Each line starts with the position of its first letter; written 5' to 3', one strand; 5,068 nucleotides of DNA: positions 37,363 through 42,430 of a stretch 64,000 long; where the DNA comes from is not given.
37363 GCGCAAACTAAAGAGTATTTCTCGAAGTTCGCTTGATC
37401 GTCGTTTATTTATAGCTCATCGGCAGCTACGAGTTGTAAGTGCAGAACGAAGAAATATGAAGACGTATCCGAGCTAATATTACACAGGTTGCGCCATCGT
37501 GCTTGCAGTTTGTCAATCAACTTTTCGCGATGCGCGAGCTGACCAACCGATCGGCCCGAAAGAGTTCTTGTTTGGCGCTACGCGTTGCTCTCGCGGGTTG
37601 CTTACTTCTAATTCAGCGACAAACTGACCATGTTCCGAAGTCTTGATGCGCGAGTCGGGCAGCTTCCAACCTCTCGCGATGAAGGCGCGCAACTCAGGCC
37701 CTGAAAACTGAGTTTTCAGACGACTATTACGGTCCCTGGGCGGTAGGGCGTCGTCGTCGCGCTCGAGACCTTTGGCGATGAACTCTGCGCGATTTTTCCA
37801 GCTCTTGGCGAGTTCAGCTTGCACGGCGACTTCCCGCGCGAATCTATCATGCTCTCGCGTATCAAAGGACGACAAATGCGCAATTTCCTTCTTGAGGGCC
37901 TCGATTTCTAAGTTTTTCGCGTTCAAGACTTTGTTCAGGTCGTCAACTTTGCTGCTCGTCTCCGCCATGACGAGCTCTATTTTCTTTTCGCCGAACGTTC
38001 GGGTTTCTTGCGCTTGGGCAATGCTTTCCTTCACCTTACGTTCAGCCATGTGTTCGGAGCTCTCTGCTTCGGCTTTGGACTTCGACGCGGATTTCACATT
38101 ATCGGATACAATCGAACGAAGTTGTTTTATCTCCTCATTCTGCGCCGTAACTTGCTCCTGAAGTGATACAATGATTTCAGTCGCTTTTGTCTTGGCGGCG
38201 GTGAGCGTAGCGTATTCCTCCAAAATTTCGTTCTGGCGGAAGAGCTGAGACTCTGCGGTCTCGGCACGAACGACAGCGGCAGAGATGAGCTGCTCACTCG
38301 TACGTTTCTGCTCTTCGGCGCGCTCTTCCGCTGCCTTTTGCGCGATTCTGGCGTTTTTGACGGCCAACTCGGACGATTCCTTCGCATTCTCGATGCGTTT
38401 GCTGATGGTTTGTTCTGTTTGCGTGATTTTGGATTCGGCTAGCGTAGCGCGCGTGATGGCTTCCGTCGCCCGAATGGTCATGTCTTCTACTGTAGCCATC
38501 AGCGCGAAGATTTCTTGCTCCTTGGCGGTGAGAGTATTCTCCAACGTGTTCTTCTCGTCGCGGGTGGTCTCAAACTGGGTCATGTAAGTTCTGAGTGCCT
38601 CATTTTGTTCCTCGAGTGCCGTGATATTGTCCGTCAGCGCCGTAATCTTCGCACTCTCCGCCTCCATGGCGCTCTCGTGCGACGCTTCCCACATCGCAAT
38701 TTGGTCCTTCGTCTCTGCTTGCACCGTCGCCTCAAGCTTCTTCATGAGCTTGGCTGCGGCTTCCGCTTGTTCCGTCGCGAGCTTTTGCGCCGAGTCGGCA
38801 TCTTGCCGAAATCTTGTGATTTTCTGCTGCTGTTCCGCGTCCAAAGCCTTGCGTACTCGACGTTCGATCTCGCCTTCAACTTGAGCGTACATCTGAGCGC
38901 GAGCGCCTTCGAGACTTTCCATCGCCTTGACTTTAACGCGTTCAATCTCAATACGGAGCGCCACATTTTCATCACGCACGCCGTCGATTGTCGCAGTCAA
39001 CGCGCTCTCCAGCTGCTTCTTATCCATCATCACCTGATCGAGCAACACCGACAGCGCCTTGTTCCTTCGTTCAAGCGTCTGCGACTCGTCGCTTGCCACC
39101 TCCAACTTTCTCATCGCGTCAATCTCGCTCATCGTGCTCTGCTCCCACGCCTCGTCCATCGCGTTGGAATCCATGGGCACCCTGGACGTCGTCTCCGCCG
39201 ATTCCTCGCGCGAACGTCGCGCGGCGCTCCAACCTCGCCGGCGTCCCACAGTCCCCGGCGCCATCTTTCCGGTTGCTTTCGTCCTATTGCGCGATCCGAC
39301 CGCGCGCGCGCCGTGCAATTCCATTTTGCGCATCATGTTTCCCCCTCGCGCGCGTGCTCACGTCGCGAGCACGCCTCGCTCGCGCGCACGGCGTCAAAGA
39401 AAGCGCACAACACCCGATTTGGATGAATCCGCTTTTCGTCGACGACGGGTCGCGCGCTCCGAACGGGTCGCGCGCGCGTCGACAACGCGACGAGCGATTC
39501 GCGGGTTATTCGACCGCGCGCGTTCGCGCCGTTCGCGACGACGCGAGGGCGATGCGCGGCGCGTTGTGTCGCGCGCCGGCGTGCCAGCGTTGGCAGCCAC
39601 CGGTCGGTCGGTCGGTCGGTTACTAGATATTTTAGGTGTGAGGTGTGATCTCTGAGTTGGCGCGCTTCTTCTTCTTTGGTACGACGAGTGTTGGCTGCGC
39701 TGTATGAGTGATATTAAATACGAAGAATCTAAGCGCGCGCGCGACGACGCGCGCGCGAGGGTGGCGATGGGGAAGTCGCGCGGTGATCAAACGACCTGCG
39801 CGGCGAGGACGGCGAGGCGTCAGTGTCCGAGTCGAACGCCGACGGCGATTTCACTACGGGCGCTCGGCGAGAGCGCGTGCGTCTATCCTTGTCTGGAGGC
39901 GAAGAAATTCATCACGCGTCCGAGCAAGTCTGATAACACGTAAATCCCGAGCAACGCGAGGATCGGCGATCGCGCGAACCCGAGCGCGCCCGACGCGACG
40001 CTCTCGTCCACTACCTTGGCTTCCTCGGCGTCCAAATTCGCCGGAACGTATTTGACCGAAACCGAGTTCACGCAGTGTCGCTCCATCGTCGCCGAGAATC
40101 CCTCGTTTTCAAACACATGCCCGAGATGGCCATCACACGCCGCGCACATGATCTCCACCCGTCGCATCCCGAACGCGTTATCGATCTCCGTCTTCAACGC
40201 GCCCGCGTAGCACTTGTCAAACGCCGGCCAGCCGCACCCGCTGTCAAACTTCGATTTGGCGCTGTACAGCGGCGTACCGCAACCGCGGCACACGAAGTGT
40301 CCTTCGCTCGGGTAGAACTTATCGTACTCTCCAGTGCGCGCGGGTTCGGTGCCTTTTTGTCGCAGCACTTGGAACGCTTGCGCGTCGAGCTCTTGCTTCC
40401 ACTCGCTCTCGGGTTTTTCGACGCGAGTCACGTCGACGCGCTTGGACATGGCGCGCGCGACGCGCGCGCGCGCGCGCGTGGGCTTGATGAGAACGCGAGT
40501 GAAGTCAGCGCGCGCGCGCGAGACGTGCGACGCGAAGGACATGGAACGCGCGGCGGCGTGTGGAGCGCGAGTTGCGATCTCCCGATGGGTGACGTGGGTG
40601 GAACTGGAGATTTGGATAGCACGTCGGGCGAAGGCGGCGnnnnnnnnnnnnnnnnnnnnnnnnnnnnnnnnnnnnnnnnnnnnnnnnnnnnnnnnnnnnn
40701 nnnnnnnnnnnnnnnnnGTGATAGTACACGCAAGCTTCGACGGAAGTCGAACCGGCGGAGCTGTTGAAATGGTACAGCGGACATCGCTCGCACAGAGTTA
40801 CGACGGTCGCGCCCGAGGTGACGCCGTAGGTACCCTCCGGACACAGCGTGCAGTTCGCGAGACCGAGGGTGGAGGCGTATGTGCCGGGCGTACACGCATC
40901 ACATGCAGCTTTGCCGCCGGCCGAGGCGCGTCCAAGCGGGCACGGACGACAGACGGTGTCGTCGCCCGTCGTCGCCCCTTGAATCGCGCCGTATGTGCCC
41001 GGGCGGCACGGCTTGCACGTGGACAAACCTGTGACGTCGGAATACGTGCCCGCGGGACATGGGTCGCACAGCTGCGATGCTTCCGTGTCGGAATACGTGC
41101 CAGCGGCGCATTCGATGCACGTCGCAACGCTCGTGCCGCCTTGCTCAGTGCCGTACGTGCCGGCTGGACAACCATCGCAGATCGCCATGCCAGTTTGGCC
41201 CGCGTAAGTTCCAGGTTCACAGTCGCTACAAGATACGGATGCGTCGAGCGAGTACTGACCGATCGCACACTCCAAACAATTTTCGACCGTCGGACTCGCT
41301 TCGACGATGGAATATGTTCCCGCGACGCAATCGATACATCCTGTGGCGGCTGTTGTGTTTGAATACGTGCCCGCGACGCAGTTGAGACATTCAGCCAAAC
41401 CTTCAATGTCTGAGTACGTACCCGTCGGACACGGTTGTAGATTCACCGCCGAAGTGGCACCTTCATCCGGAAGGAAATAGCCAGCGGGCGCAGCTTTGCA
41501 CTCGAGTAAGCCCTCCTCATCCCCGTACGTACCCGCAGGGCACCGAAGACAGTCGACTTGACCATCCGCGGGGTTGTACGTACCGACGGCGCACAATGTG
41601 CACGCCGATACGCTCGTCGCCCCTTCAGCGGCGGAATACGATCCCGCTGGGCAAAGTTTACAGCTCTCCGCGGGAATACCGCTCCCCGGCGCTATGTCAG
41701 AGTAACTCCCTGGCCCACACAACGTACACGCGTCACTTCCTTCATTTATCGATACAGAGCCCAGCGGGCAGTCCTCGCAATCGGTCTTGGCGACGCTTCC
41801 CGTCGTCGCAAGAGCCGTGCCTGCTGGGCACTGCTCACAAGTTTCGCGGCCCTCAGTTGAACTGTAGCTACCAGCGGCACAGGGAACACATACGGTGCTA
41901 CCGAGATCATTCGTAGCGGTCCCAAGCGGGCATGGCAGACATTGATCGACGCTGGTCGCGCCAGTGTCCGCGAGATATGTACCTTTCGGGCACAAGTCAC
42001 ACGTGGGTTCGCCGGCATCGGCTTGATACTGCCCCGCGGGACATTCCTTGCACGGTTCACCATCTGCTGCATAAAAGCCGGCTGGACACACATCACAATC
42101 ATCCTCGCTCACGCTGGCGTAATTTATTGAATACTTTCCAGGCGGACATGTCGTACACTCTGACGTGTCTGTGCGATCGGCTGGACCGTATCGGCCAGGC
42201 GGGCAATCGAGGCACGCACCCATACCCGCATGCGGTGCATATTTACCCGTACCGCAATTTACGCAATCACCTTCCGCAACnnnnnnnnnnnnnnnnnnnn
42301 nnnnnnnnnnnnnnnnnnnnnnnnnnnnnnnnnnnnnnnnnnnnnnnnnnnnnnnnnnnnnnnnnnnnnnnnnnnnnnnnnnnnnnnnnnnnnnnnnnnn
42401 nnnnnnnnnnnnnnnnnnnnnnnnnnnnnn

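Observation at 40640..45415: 1.6k-aa surface protein fusing an extracellular RCC1 propeller to ~30 ephrin-receptor-like cysteine repeats, ending in a bare hydrophobic tail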

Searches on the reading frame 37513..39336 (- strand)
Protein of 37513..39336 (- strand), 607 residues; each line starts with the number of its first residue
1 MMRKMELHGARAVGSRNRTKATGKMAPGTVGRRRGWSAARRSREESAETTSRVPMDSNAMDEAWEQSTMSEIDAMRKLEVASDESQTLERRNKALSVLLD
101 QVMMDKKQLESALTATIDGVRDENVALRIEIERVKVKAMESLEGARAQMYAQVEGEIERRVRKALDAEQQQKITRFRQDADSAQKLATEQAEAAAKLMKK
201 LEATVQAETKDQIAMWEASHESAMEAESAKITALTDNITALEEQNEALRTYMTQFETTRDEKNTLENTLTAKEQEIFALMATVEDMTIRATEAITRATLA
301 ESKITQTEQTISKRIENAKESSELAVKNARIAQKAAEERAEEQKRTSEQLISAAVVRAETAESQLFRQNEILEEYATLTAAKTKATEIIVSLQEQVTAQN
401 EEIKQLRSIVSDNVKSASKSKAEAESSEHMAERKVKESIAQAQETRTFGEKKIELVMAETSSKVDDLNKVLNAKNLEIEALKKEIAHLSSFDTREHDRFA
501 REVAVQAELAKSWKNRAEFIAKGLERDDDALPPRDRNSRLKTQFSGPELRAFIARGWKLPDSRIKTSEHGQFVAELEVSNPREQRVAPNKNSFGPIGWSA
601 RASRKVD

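Call 24: search_protein_families(library=pfam, proteins=[window:37513-39336:-], max_evalue=1)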
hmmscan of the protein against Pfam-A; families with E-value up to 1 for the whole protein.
window:37513-39336:- (607 aa): 8 families
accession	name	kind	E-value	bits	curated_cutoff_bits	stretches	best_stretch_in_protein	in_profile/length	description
PF23195.1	UBQLN1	-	0.051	13.7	27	1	57-103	3-49/70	Ubiquilin-1-like domain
PF18035.6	Bap31_Bap29_C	-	0.084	13.4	30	1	463-506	2-41/52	Bap31/Bap29 cytoplasmic coiled-coil domain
PF07558.16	Shugoshin_N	-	0.091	13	30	0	228-250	20-42/45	Shugoshin N-terminal coiled-coil region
PF01166.23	TSC22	-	0.11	13.1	30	0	230-253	22-45/57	TSC-22/dip/bun family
PF12960.12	DUF3849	-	0.14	12.7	25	0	205-274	7-75/123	Protein of unknown function (DUF3849)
PF04102.17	SlyX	-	0.15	13.2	30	1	452-489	7-44/67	SlyX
PF02183.23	HALZ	-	0.58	10.8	28.1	0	112-136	16-40/43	Homeobox associated leucine zipper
PF02630.20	SCO1-SenC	-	0.71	10.3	22.8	0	231-286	41-96/134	SCO1/SenC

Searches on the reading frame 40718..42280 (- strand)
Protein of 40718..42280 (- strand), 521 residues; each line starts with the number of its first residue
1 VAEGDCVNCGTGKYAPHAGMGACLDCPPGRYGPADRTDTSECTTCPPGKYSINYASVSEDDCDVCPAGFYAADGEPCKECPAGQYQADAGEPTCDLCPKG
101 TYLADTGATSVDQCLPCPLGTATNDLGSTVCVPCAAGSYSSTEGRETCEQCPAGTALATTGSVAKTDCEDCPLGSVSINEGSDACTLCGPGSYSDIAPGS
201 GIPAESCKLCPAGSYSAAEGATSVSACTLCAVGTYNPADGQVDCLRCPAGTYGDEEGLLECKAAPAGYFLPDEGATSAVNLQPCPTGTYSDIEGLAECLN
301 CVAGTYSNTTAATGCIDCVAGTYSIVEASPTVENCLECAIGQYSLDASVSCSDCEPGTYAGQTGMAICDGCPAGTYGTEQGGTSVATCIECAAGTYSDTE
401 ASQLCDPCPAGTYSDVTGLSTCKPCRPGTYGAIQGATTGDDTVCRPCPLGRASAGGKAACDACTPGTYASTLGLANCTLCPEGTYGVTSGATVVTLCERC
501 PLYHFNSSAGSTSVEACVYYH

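Call 76: find_related_loci(query=window:40718-42280:-, collection=viral_contigs, flank=5000)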
Query window:40718-42280:- (521 aa) in viral_contigs; peptide patterns used: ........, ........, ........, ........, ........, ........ (x = any residue, [..] = any of these).
3 stretches matched a pattern, but none encodes a relative of the query by tblastn (E <= 1e-3).
